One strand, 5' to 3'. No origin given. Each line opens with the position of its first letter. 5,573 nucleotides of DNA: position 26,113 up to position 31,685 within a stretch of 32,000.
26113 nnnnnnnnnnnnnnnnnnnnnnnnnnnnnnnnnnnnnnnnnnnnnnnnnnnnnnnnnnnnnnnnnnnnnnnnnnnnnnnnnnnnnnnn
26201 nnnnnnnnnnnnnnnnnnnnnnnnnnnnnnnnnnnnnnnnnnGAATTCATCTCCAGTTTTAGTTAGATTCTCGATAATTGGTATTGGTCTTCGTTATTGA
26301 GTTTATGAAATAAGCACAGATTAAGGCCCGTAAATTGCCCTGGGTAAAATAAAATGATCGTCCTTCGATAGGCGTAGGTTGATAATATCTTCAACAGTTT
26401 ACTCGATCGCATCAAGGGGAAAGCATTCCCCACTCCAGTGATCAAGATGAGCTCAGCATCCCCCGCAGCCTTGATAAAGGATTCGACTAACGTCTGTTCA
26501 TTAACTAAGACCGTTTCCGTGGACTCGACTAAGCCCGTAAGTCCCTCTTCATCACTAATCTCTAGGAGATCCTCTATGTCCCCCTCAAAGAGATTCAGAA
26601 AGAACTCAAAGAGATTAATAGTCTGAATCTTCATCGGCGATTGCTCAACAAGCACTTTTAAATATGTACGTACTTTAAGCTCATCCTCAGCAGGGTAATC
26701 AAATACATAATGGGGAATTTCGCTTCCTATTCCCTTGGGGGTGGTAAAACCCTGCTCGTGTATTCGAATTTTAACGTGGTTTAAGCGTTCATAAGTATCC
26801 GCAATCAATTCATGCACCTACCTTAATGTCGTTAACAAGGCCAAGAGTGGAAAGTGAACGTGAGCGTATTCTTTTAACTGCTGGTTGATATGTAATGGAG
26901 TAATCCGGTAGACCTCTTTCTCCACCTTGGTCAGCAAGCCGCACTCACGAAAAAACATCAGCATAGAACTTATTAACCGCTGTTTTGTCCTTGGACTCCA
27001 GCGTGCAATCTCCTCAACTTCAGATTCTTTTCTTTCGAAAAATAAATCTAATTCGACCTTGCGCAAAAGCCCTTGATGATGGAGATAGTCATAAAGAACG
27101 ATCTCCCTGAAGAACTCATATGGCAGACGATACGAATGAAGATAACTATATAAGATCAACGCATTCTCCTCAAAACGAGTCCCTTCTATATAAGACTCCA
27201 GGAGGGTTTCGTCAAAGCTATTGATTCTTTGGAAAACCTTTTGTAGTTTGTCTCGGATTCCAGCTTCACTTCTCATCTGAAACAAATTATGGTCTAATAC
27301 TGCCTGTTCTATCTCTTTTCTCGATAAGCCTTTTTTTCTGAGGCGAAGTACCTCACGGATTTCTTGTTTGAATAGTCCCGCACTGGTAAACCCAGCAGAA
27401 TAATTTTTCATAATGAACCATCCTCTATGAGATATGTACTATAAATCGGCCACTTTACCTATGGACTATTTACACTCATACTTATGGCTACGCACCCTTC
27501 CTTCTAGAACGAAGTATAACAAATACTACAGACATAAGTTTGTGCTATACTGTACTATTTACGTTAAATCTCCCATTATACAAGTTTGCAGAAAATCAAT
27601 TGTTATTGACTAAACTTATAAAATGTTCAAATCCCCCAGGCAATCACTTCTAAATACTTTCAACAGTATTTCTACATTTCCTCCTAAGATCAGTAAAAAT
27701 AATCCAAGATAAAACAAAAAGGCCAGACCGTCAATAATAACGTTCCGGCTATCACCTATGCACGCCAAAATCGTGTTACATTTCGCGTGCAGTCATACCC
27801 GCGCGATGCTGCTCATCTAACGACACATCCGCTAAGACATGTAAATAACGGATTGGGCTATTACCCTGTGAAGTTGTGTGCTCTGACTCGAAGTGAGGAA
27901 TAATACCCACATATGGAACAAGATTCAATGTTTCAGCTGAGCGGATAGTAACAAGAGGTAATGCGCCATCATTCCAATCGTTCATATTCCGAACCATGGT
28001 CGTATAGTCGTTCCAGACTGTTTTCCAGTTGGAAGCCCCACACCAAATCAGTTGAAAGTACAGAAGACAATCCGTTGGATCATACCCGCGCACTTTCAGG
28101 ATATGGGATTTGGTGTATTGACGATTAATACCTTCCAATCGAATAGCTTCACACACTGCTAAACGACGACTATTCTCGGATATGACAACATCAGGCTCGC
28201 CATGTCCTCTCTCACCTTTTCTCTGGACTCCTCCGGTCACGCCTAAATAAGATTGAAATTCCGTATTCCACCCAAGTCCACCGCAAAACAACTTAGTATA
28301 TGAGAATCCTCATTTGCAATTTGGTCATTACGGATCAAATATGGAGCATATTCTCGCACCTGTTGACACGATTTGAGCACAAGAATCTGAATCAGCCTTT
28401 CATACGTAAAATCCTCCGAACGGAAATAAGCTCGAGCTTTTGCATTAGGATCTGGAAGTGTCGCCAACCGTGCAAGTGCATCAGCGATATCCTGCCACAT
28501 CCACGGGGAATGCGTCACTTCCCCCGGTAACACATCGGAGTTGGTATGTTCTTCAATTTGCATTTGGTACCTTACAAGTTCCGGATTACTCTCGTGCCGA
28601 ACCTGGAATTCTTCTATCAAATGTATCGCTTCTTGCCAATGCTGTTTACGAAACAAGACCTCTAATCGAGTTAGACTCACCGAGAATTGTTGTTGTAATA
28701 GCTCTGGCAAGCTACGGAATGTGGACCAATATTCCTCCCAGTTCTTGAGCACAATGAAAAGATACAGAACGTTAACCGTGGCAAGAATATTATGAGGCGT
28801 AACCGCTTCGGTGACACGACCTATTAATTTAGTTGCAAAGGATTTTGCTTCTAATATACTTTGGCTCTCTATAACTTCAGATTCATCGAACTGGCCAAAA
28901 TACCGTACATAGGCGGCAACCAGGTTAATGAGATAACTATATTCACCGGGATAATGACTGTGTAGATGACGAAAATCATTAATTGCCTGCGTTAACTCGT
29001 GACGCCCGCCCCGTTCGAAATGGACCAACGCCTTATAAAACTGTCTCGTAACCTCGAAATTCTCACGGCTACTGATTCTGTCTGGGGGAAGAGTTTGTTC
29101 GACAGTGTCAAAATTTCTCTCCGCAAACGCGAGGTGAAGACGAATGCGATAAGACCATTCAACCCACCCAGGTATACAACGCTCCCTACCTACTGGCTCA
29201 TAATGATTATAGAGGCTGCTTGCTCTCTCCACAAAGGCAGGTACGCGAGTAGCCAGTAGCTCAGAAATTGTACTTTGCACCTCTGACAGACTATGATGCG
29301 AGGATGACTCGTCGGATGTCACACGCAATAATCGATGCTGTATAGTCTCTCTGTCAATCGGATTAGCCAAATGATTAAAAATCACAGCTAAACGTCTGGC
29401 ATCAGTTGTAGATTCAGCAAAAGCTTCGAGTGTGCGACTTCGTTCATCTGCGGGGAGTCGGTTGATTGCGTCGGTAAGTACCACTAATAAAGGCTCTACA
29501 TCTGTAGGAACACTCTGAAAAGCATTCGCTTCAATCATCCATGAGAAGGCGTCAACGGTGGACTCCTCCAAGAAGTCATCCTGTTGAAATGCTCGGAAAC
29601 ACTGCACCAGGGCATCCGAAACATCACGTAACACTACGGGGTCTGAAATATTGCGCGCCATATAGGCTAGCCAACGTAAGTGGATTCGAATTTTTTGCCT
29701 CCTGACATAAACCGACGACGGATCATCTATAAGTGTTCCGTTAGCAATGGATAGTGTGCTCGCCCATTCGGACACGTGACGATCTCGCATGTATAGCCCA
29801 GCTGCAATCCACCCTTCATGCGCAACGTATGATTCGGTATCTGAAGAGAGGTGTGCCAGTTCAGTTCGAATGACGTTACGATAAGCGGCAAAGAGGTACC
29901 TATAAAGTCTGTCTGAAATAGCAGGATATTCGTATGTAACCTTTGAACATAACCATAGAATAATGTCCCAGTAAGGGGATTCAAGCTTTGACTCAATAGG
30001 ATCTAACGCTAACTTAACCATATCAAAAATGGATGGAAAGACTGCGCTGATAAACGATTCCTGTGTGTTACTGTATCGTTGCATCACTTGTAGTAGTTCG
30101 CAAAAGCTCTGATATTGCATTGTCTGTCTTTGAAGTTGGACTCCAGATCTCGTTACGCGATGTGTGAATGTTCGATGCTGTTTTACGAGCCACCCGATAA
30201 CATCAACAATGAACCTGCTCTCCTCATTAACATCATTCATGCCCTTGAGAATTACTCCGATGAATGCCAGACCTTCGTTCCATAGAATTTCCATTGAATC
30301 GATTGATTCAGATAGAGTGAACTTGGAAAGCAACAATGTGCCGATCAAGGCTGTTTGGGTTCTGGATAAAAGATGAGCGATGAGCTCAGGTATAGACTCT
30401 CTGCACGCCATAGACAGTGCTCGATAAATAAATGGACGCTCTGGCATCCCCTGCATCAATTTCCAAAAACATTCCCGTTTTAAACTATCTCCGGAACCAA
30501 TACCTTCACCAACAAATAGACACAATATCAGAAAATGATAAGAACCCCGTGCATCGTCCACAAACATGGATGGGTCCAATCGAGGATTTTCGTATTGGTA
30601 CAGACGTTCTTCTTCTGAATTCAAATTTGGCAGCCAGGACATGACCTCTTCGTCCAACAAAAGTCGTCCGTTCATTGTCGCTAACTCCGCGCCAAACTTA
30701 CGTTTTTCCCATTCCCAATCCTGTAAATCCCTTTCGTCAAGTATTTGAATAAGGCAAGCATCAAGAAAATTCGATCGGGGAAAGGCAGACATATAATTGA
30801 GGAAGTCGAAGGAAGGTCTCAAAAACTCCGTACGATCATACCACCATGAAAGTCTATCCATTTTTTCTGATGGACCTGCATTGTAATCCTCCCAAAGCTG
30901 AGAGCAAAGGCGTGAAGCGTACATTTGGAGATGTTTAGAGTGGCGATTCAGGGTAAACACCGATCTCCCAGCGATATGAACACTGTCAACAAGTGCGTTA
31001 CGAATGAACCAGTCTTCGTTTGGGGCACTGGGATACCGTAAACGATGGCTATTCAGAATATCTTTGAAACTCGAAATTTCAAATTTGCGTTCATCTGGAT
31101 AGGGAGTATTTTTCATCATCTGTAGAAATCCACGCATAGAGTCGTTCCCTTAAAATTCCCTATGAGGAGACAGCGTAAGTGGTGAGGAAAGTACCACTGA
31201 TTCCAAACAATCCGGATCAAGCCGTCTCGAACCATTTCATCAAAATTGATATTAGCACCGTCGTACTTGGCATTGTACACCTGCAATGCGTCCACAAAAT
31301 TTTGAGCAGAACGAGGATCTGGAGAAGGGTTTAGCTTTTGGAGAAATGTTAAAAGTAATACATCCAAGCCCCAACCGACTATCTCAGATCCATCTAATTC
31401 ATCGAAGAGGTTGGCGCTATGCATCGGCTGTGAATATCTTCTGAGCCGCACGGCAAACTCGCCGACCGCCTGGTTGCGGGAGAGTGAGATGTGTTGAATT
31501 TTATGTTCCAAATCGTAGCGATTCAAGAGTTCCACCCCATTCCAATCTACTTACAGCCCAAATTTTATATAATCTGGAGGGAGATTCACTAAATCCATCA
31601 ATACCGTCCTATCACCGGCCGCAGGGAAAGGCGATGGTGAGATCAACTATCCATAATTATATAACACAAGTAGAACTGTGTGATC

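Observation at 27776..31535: Uncharacterised cluster upstream of BREX: a 964-aa helical/TPR-like protein whose PD-(D/E)xK nuclease module lies in the -1 frame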

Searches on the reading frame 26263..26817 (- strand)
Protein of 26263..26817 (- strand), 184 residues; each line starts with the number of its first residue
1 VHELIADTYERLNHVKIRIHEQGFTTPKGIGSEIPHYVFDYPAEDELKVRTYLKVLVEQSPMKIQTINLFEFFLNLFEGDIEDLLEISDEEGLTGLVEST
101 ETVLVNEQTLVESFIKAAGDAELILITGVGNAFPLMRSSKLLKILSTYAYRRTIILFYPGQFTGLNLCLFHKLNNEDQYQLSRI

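Call 4: search_protein_families(library=pfam, proteins=[window:26263-26817:-], max_evalue=1)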
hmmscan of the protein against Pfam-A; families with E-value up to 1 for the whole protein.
window:26263-26817:- (184 aa): 1 family
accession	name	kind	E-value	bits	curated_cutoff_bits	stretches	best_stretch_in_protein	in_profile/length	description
PF08747.16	BrxB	-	2.8e-22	79.5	26.8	1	66-181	2-121/124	BREX protein BrxB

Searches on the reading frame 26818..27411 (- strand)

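Call 4: search_protein_families(library=pfam, proteins=[window:26818-27411:-], max_evalue=1)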
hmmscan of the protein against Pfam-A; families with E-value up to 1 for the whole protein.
window:26818-27411:- (197 aa): 6 families
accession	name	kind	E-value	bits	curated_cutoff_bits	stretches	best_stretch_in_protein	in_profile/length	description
PF08849.17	BrxA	-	2.2e-40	138.8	23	1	2-183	1-180/184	BrxA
PF22943.2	HTH_68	-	0.002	18.2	27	1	17-36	6-25/45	Putative helix-turn-helix domain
PF21982.2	RecX_HTH1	-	0.0036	17.7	26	1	44-58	11-25/40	RecX, first three-helix domain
PF11035.13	SNAPC2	-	0.032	14.8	25.5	1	15-64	24-72/334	Small nuclear RNA activating complex (SNAPc), subunit 2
PF05066.19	HARE-HTH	-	0.069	14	25.9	1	14-49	3-38/71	HB1, ASXL, restriction endonuclease HTH domain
PF22448.1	RepB_primase_C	-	0.17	12.2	26.1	1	21-41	11-31/54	RepB DNA-primase C-terminal helical domain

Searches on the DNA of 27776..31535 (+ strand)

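Call 27: search_dna_similar(query=window:27776-31535:+, collection=plasmids, mode=distant)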
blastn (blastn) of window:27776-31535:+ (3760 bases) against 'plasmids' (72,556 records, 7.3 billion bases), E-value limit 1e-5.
No match.
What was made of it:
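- Tried and rejected: A plasmid DNA search found no match (call 27).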
